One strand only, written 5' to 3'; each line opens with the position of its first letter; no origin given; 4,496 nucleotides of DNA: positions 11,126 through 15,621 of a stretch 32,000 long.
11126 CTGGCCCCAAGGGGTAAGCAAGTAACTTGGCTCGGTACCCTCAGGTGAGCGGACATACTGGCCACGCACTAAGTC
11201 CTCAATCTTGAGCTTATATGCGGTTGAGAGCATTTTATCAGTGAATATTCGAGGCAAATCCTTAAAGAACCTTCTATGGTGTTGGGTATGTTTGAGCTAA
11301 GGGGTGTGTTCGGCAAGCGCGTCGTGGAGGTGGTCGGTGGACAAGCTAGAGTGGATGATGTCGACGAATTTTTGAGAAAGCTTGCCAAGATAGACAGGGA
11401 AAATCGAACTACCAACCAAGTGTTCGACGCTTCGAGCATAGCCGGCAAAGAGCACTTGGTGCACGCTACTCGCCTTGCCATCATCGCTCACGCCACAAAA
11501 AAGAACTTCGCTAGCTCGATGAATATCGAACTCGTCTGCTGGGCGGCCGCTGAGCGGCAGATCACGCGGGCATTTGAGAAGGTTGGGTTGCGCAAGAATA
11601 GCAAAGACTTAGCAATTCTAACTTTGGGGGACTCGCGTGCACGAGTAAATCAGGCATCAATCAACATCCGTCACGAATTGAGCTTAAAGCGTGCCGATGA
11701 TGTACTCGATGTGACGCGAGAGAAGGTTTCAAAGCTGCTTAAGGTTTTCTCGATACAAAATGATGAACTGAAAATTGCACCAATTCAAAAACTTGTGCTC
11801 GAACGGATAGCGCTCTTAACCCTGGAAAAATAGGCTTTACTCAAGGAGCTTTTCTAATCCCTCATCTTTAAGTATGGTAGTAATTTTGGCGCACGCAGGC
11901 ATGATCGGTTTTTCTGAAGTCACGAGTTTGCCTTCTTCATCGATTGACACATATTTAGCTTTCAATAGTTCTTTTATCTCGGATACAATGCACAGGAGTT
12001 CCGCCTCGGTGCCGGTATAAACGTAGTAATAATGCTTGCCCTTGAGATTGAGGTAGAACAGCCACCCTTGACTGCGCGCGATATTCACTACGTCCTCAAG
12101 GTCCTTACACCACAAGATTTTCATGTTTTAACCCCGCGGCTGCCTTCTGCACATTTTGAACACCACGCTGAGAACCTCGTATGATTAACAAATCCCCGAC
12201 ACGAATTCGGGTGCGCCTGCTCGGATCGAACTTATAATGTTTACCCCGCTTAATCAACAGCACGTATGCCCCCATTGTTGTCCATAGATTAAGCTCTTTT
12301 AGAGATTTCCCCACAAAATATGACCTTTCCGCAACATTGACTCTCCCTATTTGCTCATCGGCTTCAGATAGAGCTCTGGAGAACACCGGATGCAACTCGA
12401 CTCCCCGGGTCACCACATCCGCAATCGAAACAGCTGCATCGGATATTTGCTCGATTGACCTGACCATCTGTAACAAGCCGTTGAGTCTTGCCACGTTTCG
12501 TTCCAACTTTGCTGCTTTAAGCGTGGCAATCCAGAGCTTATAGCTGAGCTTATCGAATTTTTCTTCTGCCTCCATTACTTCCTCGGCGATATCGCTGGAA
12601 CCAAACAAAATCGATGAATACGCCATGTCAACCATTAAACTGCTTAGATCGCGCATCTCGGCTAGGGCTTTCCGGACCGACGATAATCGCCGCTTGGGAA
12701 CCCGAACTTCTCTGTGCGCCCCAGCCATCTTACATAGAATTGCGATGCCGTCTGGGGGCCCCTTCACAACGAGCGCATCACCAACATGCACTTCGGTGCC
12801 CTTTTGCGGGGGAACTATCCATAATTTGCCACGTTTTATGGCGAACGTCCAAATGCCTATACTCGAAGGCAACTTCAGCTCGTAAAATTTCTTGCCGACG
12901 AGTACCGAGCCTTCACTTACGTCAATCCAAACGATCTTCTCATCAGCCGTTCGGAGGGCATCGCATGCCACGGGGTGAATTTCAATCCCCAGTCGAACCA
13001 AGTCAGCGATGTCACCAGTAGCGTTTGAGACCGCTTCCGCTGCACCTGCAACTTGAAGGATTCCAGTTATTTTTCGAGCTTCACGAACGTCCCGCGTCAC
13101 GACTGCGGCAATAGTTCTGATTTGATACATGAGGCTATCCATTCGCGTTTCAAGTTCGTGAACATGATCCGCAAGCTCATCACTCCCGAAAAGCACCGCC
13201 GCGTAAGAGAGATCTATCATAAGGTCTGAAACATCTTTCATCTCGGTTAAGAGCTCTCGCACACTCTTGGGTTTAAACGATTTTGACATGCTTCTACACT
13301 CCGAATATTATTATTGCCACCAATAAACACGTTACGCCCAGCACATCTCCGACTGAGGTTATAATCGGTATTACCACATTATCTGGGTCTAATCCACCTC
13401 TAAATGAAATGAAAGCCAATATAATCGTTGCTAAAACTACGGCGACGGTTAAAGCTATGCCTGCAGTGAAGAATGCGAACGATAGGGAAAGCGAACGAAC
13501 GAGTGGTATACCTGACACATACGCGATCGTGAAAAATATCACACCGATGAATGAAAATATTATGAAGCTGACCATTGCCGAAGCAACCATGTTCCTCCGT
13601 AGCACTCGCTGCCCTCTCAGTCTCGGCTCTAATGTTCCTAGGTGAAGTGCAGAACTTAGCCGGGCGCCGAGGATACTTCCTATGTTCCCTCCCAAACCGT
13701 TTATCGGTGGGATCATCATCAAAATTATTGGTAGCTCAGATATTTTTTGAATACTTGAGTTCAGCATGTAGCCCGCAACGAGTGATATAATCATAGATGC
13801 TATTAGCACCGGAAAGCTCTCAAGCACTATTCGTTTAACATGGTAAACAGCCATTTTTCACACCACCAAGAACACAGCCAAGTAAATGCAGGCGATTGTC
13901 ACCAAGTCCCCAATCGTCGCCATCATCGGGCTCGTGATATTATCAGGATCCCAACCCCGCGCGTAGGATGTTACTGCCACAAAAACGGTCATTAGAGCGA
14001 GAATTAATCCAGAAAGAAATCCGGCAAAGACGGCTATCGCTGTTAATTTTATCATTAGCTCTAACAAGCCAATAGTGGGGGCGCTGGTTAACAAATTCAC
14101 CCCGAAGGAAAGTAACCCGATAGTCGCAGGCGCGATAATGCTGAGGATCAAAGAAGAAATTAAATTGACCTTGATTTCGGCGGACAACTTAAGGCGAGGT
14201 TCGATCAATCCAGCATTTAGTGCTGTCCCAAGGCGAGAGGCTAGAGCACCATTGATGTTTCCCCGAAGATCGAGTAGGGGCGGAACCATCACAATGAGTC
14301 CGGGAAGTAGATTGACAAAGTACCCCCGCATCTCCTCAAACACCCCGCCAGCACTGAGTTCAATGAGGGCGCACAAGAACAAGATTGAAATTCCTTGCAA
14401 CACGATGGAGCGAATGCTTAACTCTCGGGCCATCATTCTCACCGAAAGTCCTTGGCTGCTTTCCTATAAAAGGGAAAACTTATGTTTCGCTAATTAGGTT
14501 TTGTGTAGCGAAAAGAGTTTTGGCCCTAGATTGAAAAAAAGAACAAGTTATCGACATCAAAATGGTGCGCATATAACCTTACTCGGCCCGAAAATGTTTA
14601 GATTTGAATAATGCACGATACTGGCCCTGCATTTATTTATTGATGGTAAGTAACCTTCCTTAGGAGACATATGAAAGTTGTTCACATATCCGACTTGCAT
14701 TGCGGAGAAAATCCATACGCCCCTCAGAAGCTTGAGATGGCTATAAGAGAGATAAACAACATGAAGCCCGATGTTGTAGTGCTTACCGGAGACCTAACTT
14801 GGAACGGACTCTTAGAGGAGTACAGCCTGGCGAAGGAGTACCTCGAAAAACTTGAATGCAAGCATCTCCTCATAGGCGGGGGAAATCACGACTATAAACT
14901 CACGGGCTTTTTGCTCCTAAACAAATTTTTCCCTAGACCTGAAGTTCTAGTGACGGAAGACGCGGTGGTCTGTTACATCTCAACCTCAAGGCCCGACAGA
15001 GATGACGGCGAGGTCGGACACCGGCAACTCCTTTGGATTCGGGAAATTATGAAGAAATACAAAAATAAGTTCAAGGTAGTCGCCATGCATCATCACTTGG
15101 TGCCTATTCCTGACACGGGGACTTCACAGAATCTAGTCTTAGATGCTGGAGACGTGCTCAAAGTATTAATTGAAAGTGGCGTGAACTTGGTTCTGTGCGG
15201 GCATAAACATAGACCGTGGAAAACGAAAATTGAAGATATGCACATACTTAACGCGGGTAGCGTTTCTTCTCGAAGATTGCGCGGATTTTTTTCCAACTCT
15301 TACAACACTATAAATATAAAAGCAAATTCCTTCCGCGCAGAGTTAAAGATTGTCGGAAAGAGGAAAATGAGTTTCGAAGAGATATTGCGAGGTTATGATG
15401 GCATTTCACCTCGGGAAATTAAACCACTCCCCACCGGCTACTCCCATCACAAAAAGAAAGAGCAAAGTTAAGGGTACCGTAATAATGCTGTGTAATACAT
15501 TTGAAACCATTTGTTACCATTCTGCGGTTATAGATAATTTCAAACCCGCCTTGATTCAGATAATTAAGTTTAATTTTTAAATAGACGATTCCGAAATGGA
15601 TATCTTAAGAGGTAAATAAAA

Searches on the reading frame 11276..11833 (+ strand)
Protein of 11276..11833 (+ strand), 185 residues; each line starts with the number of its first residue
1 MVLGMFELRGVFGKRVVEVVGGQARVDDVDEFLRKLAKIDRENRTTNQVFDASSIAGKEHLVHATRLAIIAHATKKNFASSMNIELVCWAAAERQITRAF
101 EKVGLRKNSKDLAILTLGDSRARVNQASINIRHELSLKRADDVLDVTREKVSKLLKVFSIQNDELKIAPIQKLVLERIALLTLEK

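Call 25: search_protein_families(library=pfam, proteins=[window:11276-11833:+], max_evalue=0.001)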
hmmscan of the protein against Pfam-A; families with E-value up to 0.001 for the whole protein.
window:11276-11833:+ (185 aa): 1 family
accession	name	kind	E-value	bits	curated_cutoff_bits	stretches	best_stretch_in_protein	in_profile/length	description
PF08617.15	CGI-121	-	7.5e-14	52.5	25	1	33-180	11-157/159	Kinase binding protein CGI-121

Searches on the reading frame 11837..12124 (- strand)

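Call 25: search_protein_families(library=pfam, proteins=[window:11837-12124:-], max_evalue=0.001)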
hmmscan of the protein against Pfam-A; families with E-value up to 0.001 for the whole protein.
window:11837-12124:- (95 aa): 0 families

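Call 63: search_protein_families(library=pfam, proteins=[window:11837-12124:-], max_evalue=1)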
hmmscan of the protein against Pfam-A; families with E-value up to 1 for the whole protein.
window:11837-12124:- (95 aa): 2 families
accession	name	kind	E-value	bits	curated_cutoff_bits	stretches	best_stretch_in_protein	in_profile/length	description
PF15064.11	CATSPERG_beta-prop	-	0.039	13.1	27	1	11-73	340-401/442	CATSPERG beta-propeller domain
PF22411.1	Mre11_2nd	-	0.12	12.8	27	1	47-62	43-58/59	Mre11 nuclease, second domain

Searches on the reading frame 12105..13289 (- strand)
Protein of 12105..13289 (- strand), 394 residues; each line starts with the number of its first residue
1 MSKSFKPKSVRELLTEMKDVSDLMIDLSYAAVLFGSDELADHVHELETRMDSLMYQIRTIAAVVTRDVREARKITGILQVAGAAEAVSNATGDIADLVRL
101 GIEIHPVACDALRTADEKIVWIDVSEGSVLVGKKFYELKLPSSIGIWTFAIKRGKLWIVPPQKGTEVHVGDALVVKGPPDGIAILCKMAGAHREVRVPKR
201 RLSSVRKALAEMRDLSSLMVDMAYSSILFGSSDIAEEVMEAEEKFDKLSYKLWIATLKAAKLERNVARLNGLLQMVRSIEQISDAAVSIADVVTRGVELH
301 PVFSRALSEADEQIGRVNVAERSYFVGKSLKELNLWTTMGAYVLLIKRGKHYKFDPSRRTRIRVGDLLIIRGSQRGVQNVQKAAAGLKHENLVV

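Call 25: search_protein_families(library=pfam, proteins=[window:12105-13289:-], max_evalue=0.001)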
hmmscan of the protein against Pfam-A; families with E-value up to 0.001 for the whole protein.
window:12105-13289:- (394 aa): 3 families
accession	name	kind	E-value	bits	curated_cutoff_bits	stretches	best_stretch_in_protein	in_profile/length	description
PF02080.26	TrkA_C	-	6.8e-25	87.2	27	2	316-382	3-68/71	TrkA-C domain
PF01895.24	PhoU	-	8e-17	61.8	23.5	2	209-292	1-88/89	PhoU domain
PF01865.21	PhoU_div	-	0.00023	21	24.4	0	229-292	145-207/214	Protein of unknown function DUF47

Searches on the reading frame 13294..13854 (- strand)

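Call 7: search_protein_families(library=pfam, proteins=[window:13294-13854:-], max_evalue=0.01)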
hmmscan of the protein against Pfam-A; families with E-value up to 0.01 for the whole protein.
window:13294-13854:- (186 aa): 1 family
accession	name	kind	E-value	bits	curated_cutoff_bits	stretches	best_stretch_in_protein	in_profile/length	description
PF01769.21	MgtE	-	7e-25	88.2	27.6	1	48-179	1-124/125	Divalent cation transporter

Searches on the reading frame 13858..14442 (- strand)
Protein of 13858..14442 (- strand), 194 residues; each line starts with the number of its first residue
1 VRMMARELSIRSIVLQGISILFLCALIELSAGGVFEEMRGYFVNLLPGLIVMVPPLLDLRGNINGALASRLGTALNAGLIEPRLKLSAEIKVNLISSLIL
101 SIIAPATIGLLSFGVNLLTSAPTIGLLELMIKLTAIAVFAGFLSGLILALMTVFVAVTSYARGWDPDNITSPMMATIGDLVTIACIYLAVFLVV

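Call 7: search_protein_families(library=pfam, proteins=[window:13858-14442:-], max_evalue=0.01)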
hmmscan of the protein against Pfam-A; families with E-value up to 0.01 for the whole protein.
window:13858-14442:- (194 aa): 1 family
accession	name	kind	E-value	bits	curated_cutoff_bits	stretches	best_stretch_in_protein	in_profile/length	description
PF01769.21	MgtE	-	1.1e-17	64.9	27.6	1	53-187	1-123/125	Divalent cation transporter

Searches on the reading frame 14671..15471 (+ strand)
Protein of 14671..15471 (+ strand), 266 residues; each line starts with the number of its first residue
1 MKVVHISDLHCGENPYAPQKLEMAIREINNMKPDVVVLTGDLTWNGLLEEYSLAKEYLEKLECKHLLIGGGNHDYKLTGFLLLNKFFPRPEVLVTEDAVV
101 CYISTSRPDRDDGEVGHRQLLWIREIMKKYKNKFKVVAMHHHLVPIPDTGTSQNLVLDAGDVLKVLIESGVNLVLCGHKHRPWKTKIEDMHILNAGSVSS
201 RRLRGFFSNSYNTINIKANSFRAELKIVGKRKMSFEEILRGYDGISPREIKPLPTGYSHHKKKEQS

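Call 7: search_protein_families(library=pfam, proteins=[window:14671-15471:+], max_evalue=0.01)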
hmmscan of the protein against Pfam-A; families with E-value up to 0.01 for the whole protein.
window:14671-15471:+ (266 aa): 3 families
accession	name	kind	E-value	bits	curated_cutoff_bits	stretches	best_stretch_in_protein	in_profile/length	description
PF00149.33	Metallophos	-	2.1e-17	64.6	21.5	1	1-182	1-191/191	Calcineurin-like phosphoesterase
PF12850.12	Metallophos_2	-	5.7e-12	46.3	27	1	1-203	1-140/154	Calcineurin-like phosphoesterase superfamily domain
PF14582.11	Metallophos_3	-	0.0014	18.5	28.2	0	2-58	7-59/259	Metallophosphoesterase, calcineurin superfamily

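Call 26: find_encoding_contigs(protein=window:14671-15471:+, flank=10000, max_places=8)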
Protein window:14671-15471:+ (266 aa): 1 contig read that carries it; 1 place shown.
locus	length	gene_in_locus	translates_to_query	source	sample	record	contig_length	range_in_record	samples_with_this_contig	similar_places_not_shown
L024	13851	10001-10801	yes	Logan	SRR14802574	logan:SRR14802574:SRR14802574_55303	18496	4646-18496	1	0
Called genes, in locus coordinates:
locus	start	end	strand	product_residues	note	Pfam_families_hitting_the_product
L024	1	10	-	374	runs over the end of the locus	PF01959:DHQS, PF26558:DHQS_2nd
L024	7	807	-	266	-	PF01791:DeoC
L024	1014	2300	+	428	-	PF00275:EPSP_synthase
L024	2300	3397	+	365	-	PF01264:Chorismate_synt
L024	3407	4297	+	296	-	PF00288:GHMP_kinases_N, PF08544:GHMP_kinases_C (faint)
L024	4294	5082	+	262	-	PF01817:CM_2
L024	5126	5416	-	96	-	PF04242:DUF424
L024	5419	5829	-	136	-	PF01873:eIF-5_eIF-2B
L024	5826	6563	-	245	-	PF01336:tRNA_anti-codon (weak)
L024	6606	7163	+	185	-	PF08617:CGI-121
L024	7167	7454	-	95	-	-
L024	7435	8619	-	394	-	PF02080:TrkA_C, PF01895:PhoU, PF02080:TrkA_C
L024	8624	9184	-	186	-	PF01769:MgtE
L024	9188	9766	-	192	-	PF01769:MgtE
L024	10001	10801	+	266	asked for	PF00149:Metallophos, PF12850:Metallophos_2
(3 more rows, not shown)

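Call 28: find_related_loci(query=window:14671-15471:+, collection=metagenome_contigs, flank=10000)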
Query window:14671-15471:+ (266 aa) in metagenome_contigs; peptide patterns used: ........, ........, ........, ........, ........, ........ (x = any residue, [..] = any of these).
255 stretches matched a pattern; 4 encode a relative of the query (tblastn E <= 1e-3); 4 distinct loci.
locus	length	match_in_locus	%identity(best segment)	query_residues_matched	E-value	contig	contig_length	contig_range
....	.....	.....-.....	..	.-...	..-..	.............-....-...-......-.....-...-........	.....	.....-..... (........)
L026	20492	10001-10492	29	1-181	1e-10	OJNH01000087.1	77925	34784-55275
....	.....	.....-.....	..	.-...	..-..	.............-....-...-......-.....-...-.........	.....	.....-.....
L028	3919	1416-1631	30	116-180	2e-5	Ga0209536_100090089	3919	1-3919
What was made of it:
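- Tried and rejected: Scanning with the metallophosphoesterase returned only distant homologues at 28-30% (call 28).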

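Call 29: find_homologous_proteins(query=window:14671-15471:+, max_evalue=1e-10)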
Query window:14671-15471:+ (266 aa): 2405 proteins with E <= 1e-10 among 4967 candidates; the best 120 are listed.
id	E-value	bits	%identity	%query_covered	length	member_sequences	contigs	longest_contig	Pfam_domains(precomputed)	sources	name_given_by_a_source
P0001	1.2e-178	610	100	100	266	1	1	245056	PF12850.13,PF00149.34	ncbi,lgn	-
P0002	1.4e-143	495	86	92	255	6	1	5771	PF12850.13,PF00149.34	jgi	jgi:3',5'-cyclic AMP phosphodiesterase CpdA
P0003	8.2e-129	447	76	94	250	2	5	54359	PF12850.13,PF00149.34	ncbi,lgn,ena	-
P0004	5.6e-128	444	75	92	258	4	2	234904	PF12850.13,PF00149.34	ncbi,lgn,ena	-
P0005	3.4e-103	363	60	92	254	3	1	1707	PF12850.13,PF00149.34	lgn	-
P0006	6.6e-102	359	59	92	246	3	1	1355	PF12850.13,PF00149.34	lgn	-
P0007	1.8e-101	357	59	95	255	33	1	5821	PF12850.13,PF00149.34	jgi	-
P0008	2.3e-101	357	60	95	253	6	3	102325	PF12850.13,PF00149.34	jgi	jgi:Icc protein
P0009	2.4e-101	357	59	91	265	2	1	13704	PF12850.13,PF00149.34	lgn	-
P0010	1.0e-99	351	57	93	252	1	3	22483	PF12850.13,PF00149.34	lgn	-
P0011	2.0e-99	351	58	93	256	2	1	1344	PF12850.13,PF00149.34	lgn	-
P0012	5.9e-98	346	59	91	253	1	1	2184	PF12850.13,PF00149.34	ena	-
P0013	1.0e-97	345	56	94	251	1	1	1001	PF12850.13,PF00149.34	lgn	-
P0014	1.5e-97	344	59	92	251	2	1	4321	PF12850.13,PF00149.34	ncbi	-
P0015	1.9e-97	344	57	95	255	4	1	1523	PF12850.13,PF00149.34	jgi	jgi:Icc protein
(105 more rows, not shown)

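Call 31: find_encoding_contigs(protein=P0004, flank=10000, max_places=3)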
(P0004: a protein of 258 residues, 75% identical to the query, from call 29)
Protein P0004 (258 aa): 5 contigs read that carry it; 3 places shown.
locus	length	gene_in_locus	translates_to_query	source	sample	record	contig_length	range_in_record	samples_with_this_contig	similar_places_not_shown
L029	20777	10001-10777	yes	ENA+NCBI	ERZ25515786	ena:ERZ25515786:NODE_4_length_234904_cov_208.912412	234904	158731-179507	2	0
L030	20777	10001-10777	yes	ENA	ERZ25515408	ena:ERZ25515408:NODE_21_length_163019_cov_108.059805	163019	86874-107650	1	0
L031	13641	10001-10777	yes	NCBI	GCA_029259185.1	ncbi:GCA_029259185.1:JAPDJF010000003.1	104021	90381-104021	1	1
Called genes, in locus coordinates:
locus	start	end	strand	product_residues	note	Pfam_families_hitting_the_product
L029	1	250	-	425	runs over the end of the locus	PF00384:Molybdopterin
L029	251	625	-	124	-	PF01568:Molydop_binding, PF02359:CDC48_N (faint)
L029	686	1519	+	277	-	PF01993:MTD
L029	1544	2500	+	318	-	PF00288:GHMP_kinases_N, PF08544:GHMP_kinases_C (weak)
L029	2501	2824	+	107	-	-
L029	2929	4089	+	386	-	PF13183:Fer4_8 (faint), PF00037:Fer4 (faint), PF13237:Fer4_10 (weak), PF04422:FrhB_FdhB_N, PF04432:FrhB_FdhB_C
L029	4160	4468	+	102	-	PF01910:Thiamine_BP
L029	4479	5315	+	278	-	PF01937:ARMT1-like_dom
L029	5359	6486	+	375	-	PF03853:YjeF_N, PF04463:2-thiour_desulf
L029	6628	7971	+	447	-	PF00890:FAD_binding_2 (faint), PF01266:DAO (faint), PF03486:HI0933_like (faint), PF07992:Pyr_redox_2, PF13450:NAD_binding_8 (faint), PF13738:Pyr_redox_3, PF00070:Pyr_redox, PF02852:Pyr_redox_dim, +1 more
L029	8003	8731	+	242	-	PF02463:SMC_N (faint), PF00005:ABC_tran, PF13304:AAA_21 (faint)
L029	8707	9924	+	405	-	PF01458:SUFBD_core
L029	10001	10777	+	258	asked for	PF00149:Metallophos, PF12850:Metallophos_2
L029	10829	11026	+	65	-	PF02597:ThiS, PF21965:SAMP2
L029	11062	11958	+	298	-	PF01171:ATP_bind_3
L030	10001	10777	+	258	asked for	PF00149:Metallophos, PF12850:Metallophos_2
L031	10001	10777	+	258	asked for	PF00149:Metallophos, PF12850:Metallophos_2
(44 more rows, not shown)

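Call 32: find_encoding_contigs(protein=P0003, flank=10000, max_places=3)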
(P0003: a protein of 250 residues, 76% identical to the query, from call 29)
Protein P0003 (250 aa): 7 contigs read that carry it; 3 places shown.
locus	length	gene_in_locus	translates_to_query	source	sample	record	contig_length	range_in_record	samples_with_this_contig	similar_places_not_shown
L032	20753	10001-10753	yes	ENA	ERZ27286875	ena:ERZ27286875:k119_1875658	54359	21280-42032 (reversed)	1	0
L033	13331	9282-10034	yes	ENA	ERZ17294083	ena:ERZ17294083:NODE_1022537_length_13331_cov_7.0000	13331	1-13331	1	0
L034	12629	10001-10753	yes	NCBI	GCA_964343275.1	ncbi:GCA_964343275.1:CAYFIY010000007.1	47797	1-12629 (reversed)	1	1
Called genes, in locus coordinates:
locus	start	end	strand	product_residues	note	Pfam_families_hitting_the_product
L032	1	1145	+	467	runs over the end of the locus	PF00590:TP_methylase, PF02602:HEM4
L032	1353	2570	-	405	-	PF10006:DUF2249, PF04282:DUF438, PF01814:Hemerythrin, PF10006:DUF2249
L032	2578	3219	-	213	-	-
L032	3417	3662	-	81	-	-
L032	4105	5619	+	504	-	PF03460:NIR_SIR_ferr, PF01077:NIR_SIR, PF03460:NIR_SIR_ferr, PF01077:NIR_SIR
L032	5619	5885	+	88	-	PF01206:TusA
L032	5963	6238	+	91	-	PF02597:ThiS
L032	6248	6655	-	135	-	PF01398:JAB, PF14464:Prok-JAB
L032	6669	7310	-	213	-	PF12705:PDDEXK_1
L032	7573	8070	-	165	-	PF00300:His_Phos_1 (faint)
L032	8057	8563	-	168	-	PF14512:TM1586_NiRdase (faint), PF00881:Nitroreductase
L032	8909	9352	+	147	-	PF25957:DUF7994 (faint)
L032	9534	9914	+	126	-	PF01451:LMWPc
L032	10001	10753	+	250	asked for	PF00149:Metallophos, PF12850:Metallophos_2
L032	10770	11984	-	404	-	PF04587:ADP_PFK_GK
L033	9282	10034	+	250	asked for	PF00149:Metallophos, PF12850:Metallophos_2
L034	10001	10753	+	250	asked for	PF00149:Metallophos, PF12850:Metallophos_2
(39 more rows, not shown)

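Call 33: find_encoding_contigs(protein=P0002, flank=10000, max_places=3)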
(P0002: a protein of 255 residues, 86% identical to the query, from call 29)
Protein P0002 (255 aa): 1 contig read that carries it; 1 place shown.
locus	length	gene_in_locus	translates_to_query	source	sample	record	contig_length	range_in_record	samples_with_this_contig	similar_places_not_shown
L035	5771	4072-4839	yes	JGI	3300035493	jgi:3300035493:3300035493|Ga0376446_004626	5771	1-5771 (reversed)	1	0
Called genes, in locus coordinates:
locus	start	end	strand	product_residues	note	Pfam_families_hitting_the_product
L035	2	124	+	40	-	?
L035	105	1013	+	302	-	PF01180:DHO_dh, PF01207:Dus, PF03060:NMO (faint)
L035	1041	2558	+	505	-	PF08903:DUF1846, PF20921:DUF1846_C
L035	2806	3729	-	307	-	PF01384:PHO4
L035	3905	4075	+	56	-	-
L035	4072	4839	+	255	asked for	PF00149:Metallophos, PF12850:Metallophos_2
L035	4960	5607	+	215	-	PF01865:PhoU_div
